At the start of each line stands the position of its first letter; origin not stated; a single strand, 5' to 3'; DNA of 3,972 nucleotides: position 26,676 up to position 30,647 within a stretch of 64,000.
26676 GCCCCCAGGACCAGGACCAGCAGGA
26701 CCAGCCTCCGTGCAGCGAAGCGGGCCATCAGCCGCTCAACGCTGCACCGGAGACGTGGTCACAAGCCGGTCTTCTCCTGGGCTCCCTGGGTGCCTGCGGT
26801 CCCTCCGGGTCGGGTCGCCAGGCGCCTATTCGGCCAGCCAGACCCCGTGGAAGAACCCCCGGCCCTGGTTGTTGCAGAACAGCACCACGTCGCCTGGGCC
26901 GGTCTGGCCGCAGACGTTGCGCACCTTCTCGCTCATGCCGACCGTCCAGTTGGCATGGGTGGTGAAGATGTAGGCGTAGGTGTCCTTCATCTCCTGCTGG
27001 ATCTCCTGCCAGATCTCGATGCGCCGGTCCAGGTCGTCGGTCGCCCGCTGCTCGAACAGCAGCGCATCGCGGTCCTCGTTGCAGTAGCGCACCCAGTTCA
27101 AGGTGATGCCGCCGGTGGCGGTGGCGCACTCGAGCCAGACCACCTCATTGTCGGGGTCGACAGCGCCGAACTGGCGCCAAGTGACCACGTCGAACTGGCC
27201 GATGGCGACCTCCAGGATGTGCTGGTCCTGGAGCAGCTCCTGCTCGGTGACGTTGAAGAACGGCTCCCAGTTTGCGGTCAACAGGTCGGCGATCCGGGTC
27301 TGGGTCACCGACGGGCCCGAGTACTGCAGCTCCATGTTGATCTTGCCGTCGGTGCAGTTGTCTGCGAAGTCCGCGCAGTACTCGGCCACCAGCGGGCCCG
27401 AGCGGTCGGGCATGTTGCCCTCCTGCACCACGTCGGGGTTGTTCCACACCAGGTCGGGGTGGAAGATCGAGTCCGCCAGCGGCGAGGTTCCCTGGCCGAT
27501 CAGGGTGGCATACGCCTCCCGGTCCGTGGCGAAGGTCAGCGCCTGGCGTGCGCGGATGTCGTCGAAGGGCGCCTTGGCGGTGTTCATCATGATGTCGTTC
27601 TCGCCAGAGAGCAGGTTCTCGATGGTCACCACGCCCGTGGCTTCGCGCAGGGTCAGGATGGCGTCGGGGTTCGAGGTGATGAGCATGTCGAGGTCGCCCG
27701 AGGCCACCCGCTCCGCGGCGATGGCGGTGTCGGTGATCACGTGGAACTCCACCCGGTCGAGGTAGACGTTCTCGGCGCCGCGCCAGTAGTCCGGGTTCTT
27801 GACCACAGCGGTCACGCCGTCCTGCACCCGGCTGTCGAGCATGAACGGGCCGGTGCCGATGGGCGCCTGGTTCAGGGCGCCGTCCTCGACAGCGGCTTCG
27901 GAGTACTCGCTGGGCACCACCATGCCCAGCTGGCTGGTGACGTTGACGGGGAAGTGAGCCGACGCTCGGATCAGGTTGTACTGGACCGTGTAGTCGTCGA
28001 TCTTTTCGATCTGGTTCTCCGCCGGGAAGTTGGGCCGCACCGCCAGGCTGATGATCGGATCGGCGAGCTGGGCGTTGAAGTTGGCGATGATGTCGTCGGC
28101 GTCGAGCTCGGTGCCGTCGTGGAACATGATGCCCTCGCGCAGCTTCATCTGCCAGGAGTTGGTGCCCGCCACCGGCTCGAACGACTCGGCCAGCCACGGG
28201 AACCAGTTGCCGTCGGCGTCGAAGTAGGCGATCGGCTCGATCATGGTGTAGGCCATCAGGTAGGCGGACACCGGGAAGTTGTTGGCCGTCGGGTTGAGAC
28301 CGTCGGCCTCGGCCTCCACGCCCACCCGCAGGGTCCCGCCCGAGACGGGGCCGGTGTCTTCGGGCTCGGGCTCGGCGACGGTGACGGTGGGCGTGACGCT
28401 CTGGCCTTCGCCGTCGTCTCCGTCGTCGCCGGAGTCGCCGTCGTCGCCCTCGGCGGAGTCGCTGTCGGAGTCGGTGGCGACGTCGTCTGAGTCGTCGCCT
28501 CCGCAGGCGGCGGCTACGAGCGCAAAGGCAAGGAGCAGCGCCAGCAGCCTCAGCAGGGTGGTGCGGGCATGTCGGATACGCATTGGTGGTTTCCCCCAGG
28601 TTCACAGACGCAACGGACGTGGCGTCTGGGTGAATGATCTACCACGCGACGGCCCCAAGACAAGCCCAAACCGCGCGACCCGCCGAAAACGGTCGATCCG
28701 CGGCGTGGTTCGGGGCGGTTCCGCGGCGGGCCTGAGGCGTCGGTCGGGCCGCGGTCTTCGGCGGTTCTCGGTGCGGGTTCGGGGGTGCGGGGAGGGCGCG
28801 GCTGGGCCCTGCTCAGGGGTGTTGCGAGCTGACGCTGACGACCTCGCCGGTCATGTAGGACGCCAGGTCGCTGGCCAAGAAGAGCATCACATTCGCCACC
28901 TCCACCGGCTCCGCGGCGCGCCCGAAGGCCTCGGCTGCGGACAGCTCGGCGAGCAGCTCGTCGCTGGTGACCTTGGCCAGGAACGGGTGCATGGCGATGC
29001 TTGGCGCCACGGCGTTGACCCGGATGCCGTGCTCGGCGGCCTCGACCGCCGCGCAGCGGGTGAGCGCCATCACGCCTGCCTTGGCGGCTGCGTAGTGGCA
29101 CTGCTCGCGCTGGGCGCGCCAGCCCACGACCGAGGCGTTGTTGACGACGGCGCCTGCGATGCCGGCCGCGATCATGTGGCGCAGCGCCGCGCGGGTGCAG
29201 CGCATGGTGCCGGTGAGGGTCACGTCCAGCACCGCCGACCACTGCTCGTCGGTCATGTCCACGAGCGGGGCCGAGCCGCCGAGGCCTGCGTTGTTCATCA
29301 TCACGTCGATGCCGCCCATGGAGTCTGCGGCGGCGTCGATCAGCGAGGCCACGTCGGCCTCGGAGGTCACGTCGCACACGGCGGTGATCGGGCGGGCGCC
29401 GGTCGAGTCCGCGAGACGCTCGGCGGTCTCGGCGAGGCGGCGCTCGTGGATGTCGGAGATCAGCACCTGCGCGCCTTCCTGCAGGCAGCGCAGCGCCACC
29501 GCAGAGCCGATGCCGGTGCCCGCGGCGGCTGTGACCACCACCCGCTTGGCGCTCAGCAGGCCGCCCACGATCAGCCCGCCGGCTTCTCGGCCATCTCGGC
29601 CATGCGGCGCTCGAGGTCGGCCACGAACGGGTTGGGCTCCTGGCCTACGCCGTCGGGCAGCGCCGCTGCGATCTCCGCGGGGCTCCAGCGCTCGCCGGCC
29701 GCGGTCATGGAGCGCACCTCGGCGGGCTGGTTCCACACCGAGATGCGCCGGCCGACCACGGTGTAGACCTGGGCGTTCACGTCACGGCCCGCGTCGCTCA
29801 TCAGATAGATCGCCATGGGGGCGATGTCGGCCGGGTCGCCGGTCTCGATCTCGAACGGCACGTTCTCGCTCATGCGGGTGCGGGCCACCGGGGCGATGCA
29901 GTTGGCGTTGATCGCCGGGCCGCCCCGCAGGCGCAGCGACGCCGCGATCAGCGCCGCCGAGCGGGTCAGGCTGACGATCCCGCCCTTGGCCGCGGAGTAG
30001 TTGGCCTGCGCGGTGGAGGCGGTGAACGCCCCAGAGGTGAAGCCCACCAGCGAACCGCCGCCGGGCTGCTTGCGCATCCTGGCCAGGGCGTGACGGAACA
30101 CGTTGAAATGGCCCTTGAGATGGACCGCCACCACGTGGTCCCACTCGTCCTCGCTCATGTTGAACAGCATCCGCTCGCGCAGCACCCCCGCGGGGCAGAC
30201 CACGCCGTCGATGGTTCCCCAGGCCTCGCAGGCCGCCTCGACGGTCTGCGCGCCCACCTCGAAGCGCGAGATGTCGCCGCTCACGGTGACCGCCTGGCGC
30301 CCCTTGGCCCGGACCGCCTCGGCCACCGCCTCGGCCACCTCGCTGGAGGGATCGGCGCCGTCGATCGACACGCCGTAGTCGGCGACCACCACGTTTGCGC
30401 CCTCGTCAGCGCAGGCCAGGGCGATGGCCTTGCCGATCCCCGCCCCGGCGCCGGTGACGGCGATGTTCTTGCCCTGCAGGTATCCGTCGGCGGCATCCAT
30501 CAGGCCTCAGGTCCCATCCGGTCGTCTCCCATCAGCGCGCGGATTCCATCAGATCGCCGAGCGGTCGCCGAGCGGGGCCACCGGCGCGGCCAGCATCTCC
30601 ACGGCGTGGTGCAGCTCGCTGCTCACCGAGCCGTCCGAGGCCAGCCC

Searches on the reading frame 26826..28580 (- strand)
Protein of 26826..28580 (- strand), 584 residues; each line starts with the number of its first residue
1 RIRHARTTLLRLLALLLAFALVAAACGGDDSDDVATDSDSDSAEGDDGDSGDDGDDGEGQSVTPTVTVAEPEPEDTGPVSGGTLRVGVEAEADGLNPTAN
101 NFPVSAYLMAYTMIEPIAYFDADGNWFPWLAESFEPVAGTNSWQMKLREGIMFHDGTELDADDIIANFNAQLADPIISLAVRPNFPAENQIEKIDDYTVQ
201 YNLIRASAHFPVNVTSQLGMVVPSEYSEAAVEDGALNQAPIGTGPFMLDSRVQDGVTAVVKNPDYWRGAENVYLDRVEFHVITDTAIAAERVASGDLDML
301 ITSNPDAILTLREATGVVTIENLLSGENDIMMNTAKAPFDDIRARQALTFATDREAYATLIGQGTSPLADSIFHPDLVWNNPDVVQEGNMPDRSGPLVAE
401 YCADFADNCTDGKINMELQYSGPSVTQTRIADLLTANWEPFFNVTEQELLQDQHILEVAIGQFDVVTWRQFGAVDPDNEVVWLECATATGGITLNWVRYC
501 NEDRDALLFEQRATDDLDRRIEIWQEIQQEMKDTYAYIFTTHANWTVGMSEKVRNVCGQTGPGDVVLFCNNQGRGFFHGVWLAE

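Call 49: search_protein_families(library=ncbifam, proteins=[window:26826-28580:-], max_evalue=1e-10)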
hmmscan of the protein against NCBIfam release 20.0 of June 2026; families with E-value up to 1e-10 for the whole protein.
window:26826-28580:- (584 aa): 10 families
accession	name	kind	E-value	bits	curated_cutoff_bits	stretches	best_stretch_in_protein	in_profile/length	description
TIGR02294.1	nickel_nikA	equivalog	2.9e-37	128.4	393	1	107-556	28-486/501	nickel ABC transporter substrate-binding protein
NF045468.1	Opp5A_nikA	equivalog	6.4e-32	110.7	600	1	86-389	22-305/488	nickel ABC transporter substrate-binding protein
NF043070.1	DppA_dipep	equivalog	5e-28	98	1005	1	157-546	111-509/535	dipeptide ABC transporter periplasmic-binding protein DppA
NF045467.1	Opp4A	equivalog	5.6e-26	90.9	650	1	191-375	156-350/556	oligopeptide ABC transporter substrate-binding protein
NF011942.0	PRK15413.1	equivalog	2e-18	66.4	594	1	112-375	57-316/512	glutathione ABC transporter substrate-binding protein GsiB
NF011689.0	PRK15109.1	equivalog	1.1e-17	64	560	1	131-379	84-348/547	ABC transporter substrate-binding protein SapA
NF047575.1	opine_bind_CntA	exception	6.4e-16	58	800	1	116-548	68-510/535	staphylopine-dependent metal ABC transporter substrate-binding lipoprotein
TIGR04028.1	SBP_KPN_01854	hypoth_equivalog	4.6e-15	55.2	468.5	1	128-372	46-300/509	TIGR04028 family ABC transporter substrate-binding protein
NF011684.0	PRK15104.1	equivalog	2.1e-12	46.5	947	0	191-359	162-330/543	oligopeptide ABC transporter substrate-binding protein OppA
NF007287.0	PRK09755.1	equivalog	1.8e-11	43.6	1098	0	241-359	207-323/535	ABC transporter substrate-binding protein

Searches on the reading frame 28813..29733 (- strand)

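Call 28: search_protein_families(library=pfam, proteins=[window:28813-29733:-], max_evalue=0.001)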
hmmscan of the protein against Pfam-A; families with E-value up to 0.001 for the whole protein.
window:28813-29733:- (306 aa): 3 families
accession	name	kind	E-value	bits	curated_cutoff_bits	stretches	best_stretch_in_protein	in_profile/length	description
PF13561.12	adh_short_C2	-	1.6e-59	201.8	27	1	70-301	3-231/236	Enoyl-(Acyl carrier protein) reductase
PF00106.31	adh_short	-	1e-47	162.6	26.6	1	64-257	2-192/195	short chain dehydrogenase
PF08659.16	KR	-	5.7e-11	43.1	22.6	1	67-226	5-161/180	KR domain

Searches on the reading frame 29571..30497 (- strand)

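Call 28: search_protein_families(library=pfam, proteins=[window:29571-30497:-], max_evalue=0.001)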
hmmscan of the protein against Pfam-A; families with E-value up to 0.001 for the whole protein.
window:29571-30497:- (308 aa): 3 families
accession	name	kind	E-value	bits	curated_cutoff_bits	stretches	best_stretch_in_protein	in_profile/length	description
PF00106.31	adh_short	-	3.8e-31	108.5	26.6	1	10-211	1-188/195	short chain dehydrogenase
PF13561.12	adh_short_C2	-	9.6e-30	104.3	27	1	16-247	1-231/236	Enoyl-(Acyl carrier protein) reductase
PF08659.16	KR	-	1.3e-13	51.7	22.6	1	14-172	5-154/180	KR domain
